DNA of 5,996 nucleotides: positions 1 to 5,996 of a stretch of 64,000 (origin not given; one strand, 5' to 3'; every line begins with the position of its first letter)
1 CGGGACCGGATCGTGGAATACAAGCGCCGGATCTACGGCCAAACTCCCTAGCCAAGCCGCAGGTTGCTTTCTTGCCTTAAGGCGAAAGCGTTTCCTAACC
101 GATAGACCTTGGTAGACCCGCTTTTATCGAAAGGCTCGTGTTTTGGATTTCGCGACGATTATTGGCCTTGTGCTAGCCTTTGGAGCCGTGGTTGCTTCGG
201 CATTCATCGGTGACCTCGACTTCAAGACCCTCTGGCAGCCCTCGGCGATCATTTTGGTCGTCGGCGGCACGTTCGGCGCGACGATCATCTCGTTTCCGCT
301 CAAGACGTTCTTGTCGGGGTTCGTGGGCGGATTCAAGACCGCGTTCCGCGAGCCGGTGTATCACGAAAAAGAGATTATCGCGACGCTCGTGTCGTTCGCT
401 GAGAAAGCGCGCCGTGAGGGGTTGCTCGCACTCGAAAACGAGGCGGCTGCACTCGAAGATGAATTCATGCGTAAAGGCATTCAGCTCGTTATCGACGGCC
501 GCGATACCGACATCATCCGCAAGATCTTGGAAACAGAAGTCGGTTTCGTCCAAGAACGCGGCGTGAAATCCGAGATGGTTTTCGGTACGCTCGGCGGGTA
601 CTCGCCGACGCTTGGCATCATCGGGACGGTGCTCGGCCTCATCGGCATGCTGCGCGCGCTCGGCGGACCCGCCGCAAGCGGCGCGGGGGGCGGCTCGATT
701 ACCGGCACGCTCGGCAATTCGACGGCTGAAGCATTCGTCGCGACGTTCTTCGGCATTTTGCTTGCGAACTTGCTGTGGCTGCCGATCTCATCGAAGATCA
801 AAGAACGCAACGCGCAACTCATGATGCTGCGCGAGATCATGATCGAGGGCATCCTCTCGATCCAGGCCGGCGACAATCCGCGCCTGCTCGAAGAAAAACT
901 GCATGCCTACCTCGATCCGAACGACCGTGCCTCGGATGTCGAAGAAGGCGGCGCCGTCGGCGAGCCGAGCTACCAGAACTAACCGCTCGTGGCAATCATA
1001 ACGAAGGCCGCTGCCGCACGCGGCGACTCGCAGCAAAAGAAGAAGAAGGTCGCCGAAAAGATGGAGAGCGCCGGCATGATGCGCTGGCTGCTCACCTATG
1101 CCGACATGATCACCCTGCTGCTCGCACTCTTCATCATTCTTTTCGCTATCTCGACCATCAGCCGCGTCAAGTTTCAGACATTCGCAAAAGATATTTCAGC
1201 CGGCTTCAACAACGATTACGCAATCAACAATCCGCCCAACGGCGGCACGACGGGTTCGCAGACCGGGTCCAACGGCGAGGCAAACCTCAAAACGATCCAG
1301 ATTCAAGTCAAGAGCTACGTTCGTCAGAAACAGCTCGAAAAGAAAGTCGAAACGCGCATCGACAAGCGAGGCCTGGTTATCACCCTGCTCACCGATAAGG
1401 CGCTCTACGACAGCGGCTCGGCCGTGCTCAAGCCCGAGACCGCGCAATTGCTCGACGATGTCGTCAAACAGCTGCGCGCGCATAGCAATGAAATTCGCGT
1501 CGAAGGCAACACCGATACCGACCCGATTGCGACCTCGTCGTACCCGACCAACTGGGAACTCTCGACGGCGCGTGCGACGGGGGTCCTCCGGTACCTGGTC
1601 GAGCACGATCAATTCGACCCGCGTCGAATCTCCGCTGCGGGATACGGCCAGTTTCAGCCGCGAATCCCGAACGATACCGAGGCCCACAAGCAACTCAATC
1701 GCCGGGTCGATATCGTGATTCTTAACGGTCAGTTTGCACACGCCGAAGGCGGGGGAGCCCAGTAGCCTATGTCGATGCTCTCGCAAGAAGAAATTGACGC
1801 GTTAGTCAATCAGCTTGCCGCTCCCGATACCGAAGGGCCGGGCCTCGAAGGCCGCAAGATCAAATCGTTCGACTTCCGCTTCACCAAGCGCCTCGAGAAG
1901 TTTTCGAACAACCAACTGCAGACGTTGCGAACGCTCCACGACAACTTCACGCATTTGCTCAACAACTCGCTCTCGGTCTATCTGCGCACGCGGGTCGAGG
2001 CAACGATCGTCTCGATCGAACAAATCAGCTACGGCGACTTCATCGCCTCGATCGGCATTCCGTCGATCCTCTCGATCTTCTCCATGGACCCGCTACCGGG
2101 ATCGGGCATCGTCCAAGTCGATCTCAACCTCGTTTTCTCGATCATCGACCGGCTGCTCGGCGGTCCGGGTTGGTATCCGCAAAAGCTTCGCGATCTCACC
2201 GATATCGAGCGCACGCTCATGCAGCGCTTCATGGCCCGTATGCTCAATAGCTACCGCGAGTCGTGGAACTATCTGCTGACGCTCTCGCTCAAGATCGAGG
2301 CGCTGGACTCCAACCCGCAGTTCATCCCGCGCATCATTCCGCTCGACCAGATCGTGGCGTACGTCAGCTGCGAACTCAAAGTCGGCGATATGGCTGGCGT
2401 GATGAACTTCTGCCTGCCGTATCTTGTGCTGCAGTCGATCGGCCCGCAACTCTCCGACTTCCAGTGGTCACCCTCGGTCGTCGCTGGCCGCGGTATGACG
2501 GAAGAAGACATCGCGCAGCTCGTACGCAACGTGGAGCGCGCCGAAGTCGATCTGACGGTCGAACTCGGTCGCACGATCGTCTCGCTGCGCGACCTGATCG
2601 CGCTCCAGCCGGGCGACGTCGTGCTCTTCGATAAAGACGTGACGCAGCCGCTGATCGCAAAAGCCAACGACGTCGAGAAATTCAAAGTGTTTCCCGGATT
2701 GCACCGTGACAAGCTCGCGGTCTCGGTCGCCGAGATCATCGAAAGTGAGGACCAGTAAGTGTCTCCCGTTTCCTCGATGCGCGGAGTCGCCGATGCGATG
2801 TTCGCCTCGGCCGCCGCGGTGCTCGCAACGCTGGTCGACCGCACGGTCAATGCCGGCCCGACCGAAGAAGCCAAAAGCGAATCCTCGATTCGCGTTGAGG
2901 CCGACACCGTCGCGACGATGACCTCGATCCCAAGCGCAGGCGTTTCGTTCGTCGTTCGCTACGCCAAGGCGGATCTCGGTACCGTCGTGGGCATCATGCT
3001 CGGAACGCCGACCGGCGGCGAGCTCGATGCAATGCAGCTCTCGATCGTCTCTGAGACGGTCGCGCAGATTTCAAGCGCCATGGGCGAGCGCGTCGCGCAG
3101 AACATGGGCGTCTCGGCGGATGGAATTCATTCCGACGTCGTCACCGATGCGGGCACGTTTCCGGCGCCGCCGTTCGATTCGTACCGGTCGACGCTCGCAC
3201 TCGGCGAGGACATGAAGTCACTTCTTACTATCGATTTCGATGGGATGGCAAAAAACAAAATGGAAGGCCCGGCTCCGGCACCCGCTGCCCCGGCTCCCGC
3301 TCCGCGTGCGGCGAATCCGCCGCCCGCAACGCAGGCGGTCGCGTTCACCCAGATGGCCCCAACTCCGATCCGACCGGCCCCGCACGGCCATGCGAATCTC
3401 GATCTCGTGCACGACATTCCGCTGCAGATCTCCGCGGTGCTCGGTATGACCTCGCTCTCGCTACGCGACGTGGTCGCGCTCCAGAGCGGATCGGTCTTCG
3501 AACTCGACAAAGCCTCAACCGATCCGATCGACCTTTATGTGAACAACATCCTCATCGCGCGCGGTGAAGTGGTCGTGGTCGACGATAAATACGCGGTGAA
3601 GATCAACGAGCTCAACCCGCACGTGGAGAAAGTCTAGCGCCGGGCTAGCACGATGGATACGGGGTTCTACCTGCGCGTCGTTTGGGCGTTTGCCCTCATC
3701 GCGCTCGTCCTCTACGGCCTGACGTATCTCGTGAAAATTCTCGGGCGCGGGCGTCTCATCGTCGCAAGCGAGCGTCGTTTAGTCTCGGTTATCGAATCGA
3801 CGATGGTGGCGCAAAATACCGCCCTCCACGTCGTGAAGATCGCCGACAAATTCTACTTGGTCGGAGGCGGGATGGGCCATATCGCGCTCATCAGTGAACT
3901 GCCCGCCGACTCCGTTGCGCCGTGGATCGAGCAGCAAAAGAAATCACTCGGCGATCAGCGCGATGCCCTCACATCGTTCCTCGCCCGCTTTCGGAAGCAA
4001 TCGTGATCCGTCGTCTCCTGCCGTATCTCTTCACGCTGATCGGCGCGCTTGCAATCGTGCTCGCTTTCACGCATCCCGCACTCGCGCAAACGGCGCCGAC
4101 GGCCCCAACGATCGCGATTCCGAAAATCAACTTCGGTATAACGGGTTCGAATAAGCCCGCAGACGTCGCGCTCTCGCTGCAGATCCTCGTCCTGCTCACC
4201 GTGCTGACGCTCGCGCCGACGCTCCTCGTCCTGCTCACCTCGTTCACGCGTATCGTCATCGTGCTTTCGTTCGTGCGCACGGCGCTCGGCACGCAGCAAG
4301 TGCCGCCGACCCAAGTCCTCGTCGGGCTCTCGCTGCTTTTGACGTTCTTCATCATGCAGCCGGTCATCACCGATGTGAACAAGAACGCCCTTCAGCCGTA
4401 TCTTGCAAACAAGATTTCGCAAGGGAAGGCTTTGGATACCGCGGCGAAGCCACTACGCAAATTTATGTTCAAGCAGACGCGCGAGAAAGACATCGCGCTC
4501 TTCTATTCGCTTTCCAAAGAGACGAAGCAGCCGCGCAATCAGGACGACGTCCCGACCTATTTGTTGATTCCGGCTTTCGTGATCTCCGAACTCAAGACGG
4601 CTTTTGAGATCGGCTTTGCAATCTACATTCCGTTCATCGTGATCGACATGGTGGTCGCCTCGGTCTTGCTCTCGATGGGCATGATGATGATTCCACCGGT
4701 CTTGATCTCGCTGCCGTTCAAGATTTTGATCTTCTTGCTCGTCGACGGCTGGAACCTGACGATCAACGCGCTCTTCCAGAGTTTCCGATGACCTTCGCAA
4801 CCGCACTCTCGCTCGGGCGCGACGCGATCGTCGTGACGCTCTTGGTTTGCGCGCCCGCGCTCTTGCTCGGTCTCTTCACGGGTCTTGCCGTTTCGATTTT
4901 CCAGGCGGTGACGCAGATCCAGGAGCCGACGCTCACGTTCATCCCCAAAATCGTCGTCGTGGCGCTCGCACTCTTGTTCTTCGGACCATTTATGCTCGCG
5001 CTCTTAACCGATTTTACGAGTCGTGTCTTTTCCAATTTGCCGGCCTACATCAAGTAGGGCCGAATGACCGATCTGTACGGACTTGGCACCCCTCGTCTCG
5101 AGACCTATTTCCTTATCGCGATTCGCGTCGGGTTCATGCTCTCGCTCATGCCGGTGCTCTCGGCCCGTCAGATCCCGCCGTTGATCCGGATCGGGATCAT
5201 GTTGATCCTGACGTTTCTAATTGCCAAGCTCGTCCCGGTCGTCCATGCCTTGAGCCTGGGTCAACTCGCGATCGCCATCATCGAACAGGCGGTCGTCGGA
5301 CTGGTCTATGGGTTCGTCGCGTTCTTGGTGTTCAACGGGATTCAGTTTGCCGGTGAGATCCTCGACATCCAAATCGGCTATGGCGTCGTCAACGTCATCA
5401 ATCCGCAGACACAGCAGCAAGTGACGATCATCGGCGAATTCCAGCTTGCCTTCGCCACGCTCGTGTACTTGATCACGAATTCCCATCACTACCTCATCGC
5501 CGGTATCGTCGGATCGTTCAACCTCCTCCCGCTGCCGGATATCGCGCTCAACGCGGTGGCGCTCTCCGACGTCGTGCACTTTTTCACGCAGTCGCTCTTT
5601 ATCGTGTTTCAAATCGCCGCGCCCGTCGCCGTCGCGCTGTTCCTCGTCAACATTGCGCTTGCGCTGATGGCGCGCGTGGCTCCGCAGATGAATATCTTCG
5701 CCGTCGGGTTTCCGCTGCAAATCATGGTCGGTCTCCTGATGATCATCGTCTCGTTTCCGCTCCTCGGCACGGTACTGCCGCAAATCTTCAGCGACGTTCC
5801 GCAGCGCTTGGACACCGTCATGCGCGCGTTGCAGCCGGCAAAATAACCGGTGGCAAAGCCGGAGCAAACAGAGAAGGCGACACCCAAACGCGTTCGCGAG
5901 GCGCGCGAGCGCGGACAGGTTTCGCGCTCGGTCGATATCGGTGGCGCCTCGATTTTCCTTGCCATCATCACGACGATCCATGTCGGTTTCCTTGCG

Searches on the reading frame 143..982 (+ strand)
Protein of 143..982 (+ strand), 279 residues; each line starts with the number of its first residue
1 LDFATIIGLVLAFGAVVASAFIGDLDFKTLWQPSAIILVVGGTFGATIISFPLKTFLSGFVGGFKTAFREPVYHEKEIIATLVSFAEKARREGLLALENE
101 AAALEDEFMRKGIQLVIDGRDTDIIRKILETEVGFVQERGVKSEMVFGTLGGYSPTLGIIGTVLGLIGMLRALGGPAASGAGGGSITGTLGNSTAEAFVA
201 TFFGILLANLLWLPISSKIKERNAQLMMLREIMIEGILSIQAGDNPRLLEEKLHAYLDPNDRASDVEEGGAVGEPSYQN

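Call 9: search_protein_families(library=pfam, proteins=[window:143-982:+], max_evalue=0.01)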
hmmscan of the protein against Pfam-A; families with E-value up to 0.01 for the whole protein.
window:143-982:+ (279 aa): 2 families
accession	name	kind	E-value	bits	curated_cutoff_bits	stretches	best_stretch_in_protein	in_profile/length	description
PF01618.21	MotA_ExbB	-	7.9e-26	90.7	22.9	1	102-231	3-126/127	MotA/TolQ/ExbB proton channel family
PF20560.3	MotA_N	-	3.6e-09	37.2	27.3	1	6-93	1-91/91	Motility protein A N-terminal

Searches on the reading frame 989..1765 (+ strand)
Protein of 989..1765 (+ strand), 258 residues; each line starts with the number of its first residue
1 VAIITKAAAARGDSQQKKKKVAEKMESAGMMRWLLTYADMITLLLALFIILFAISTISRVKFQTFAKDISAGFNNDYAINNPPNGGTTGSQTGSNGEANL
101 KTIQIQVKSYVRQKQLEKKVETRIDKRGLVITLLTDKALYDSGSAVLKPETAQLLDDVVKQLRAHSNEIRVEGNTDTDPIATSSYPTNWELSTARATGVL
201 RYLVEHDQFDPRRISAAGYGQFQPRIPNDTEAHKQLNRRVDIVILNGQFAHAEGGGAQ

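Call 9: search_protein_families(library=pfam, proteins=[window:989-1765:+], max_evalue=0.01)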
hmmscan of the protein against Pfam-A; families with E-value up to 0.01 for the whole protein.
window:989-1765:+ (258 aa): 2 families
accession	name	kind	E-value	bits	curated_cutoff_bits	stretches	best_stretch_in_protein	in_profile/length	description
PF00691.25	OmpA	-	7.3e-18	65.2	27.2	1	140-238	2-98/98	OmpA family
PF13677.11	MotB_plug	-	7.2e-17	61.2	24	1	17-71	2-56/58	Membrane MotB of proton-channel complex MotA/MotB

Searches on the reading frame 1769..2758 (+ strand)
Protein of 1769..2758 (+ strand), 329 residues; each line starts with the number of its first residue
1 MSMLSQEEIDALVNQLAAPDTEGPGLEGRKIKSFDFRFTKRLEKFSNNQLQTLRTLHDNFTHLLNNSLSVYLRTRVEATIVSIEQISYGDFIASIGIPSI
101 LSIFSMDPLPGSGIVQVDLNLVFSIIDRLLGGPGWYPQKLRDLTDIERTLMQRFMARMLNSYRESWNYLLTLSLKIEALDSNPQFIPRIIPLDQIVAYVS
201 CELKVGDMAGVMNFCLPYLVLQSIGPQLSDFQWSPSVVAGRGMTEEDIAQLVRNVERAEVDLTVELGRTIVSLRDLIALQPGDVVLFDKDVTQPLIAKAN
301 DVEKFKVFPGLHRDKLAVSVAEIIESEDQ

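Call 9: search_protein_families(library=pfam, proteins=[window:1769-2758:+], max_evalue=0.01)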
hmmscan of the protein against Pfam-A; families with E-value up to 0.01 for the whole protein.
window:1769-2758:+ (329 aa): 2 families
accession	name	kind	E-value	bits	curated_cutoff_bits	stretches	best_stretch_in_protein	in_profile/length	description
PF02154.20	FliM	-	3.4e-51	174.4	27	1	40-226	4-190/192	Flagellar motor switch protein FliM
PF01052.25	FliMN_C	-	1.5e-19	70.1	23.8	1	254-324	2-72/73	Type III flagellar switch regulator (C-ring) FliN C-term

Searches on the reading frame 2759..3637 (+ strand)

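Call 9: search_protein_families(library=pfam, proteins=[window:2759-3637:+], max_evalue=0.01)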
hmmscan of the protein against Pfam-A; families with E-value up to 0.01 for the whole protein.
window:2759-3637:+ (292 aa): 2 families
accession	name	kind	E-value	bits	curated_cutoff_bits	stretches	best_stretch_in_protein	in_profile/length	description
PF01052.25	FliMN_C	-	5.9e-24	84.2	23.8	1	216-285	2-71/73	Type III flagellar switch regulator (C-ring) FliN C-term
PF18906.5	Phage_tube_2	-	0.0019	18.3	27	1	32-205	21-172/266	Phage tail tube protein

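Call 68: search_protein_families(library=ncbifam, proteins=[window:2759-3637:+], max_evalue=0.01)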
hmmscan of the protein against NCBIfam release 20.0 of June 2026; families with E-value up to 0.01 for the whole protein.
window:2759-3637:+ (292 aa): 11 families
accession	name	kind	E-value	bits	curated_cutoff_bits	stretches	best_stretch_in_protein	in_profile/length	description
NF005995.1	PRK08119.1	equivalog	4.9e-27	95.4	218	1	181-286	268-370/376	flagellar motor switch phosphatase FliY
TIGR02480.1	fliN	equivalog_domain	1.9e-25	88.5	84.05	1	213-286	1-74/77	flagellar motor switch protein FliN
NF005275.1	PRK06782.1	equivalog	5.1e-18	65.1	681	1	204-284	434-514/516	flagellar motor switch protein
TIGR02551.1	SpaO_YscQ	equivalog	1.5e-15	57.9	100.8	1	186-285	227-300/300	type III secretion system cytoplasmic ring protein SctQ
NF006272.1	PRK08432.1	equivalog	5.2e-15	55.7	219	1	212-286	190-264/274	flagellar motor switch protein FliY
NF006273.1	PRK08433.1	equivalog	4.9e-14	52.5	114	1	216-285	17-86/100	flagellar motor switch protein FliN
NF005276.0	PRK06788.1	equivalog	3.9e-11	43.1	98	1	209-286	23-100/119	flagellar motor switch protein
TIGR01397.1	fliM_switch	equivalog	9.9e-10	38.1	219.6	1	217-284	250-317/320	flagellar motor switch protein FliM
NF005277.0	PRK06789.1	equivalog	2.3e-07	30.7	81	1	216-286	3-73/74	flagellar motor switch protein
NF006018.0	PRK08158.1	equivalog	2.2e-06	26.9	223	1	214-284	224-294/303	YscQ/HrcQ family type III secretion apparatus protein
NF005956.0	PRK08035.1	equivalog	0.001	18.3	230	1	217-283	248-314/323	YscQ/HrcQ family type III secretion apparatus protein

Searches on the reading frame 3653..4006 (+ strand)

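Call 9: search_protein_families(library=pfam, proteins=[window:3653-4006:+], max_evalue=0.01)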
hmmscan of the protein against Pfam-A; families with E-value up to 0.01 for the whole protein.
window:3653-4006:+ (117 aa): 1 family
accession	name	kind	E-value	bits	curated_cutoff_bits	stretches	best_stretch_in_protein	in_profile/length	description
PF04347.18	FliO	-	4.1e-10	40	22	1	38-112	16-85/91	Flagellar biosynthesis protein, FliO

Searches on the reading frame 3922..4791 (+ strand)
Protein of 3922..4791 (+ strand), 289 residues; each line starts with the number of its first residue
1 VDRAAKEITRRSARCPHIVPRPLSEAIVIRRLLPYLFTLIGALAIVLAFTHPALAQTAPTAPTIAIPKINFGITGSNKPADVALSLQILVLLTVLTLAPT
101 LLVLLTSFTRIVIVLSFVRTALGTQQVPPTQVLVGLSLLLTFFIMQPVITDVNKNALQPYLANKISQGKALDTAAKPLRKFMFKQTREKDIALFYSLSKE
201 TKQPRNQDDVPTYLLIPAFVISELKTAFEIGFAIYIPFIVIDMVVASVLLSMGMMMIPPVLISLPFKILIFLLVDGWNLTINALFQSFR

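Call 9: search_protein_families(library=pfam, proteins=[window:3922-4791:+], max_evalue=0.01)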
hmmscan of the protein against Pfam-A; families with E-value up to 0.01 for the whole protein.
window:3922-4791:+ (289 aa): 1 family
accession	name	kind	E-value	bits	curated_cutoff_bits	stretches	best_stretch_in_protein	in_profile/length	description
PF00813.25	FliP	-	1.3e-83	280.1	26.9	1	91-284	1-191/191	FliP family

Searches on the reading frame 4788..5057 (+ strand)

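Call 9: search_protein_families(library=pfam, proteins=[window:4788-5057:+], max_evalue=0.01)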
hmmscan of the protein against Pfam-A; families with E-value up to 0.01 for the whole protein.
window:4788-5057:+ (89 aa): 1 family
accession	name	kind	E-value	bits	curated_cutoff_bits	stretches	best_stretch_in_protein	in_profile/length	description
PF01313.24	Bac_export_3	-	2.1e-28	98.5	25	1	6-77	2-73/74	Bacterial export proteins, family 3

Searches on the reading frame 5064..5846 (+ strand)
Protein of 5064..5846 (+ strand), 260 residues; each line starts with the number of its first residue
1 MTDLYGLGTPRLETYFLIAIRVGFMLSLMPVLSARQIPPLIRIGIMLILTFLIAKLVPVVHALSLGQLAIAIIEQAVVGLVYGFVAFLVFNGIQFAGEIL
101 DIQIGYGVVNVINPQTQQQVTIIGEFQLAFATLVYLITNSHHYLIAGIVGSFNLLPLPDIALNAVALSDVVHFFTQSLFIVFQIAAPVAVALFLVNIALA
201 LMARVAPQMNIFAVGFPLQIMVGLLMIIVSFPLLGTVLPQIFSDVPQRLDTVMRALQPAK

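Call 9: search_protein_families(library=pfam, proteins=[window:5064-5846:+], max_evalue=0.01)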
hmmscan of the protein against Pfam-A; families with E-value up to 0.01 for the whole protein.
window:5064-5846:+ (260 aa): 1 family
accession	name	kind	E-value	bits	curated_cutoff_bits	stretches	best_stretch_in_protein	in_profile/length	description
PF01311.25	Bac_export_1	-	2.1e-61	207.9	27.8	1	14-243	3-228/230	Bacterial export proteins, family 1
